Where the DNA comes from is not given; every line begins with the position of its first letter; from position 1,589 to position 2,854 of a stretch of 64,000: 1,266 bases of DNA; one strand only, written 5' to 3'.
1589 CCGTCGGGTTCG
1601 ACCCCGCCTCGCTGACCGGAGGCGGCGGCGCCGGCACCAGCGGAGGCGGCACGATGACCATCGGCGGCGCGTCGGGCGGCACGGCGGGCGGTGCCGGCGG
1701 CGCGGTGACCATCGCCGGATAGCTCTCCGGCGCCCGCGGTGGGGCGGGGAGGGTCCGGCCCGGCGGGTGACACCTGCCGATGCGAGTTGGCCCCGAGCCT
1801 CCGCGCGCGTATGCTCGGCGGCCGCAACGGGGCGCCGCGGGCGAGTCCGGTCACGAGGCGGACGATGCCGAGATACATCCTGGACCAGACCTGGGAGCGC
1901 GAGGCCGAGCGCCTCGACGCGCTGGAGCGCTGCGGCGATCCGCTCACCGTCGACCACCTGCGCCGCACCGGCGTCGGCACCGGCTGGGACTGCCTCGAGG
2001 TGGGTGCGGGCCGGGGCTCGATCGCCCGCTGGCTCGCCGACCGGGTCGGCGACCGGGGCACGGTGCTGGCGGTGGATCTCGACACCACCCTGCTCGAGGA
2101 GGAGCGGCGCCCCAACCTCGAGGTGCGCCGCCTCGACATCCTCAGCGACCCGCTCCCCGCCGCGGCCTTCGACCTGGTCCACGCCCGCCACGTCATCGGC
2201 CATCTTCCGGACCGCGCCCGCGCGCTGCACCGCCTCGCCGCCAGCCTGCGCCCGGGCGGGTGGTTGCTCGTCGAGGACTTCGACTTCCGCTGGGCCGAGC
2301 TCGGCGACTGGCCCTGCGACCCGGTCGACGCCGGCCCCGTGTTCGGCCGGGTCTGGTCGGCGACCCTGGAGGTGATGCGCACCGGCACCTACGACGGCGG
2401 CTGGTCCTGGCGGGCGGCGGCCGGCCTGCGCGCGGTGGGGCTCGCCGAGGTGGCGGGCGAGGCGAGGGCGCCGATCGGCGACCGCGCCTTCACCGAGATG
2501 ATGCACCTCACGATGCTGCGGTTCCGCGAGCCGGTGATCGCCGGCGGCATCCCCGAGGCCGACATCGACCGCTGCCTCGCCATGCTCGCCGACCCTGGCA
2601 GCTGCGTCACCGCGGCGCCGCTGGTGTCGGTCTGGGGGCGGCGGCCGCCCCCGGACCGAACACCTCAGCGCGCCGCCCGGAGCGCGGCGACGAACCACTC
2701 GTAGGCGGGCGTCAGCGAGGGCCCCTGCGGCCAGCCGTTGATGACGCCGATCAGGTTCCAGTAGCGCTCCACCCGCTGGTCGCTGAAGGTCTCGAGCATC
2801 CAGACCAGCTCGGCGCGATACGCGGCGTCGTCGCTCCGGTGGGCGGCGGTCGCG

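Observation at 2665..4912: A MerR-regulated MFS efflux locus destroyed by a Tn3-family transposon that has itself decayed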

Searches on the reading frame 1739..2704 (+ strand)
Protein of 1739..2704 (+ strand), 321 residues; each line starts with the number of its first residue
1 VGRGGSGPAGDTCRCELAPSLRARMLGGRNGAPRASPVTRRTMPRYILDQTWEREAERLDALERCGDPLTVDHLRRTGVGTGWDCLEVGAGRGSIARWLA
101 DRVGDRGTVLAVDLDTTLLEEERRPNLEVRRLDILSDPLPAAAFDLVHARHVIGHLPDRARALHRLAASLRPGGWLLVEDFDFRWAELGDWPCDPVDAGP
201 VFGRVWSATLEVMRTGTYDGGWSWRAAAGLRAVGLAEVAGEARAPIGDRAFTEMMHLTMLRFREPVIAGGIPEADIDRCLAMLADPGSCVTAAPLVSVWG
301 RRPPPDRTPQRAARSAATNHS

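Call 6: search_protein_families(library=pfam, proteins=[window:1739-2704:+], max_evalue=1)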
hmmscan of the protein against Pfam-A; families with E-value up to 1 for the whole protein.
window:1739-2704:+ (321 aa): 10 families
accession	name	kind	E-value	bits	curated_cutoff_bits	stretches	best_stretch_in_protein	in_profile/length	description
PF13489.12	Methyltransf_23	-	6.2e-16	59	27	1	84-193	25-134/164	Methyltransferase domain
PF08241.18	Methyltransf_11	-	8.1e-16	58.9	21.2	1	86-178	1-95/95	Methyltransferase domain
PF13649.12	Methyltransf_25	-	1.2e-13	51.9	27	1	86-174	2-97/97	Methyltransferase domain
PF08242.18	Methyltransf_12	-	2.1e-13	51.2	30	1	86-176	1-98/98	Methyltransferase domain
PF13847.12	Methyltransf_31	-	1.6e-08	34.8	27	1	85-182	7-113/145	Methyltransferase domain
PF01209.24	Ubie_methyltran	-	1.5e-05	24.9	20.1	1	76-181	42-154/233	ubiE/COQ5 methyltransferase family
PF01728.25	FtsJ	-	0.00013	22.4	24.1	1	81-138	21-79/181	FtsJ-like methyltransferase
PF01739.24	CheR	-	0.02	14.8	27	1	121-178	114-173/195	CheR methyltransferase, SAM binding domain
PF13578.12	Methyltransf_24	-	0.046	15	26.3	1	86-180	1-104/105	Methyltransferase domain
PF01135.25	PCMT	-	0.19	11.9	20.3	1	81-124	73-116/210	Protein-L-isoaspartate(D-aspartate) O-methyltransferase (PCMT)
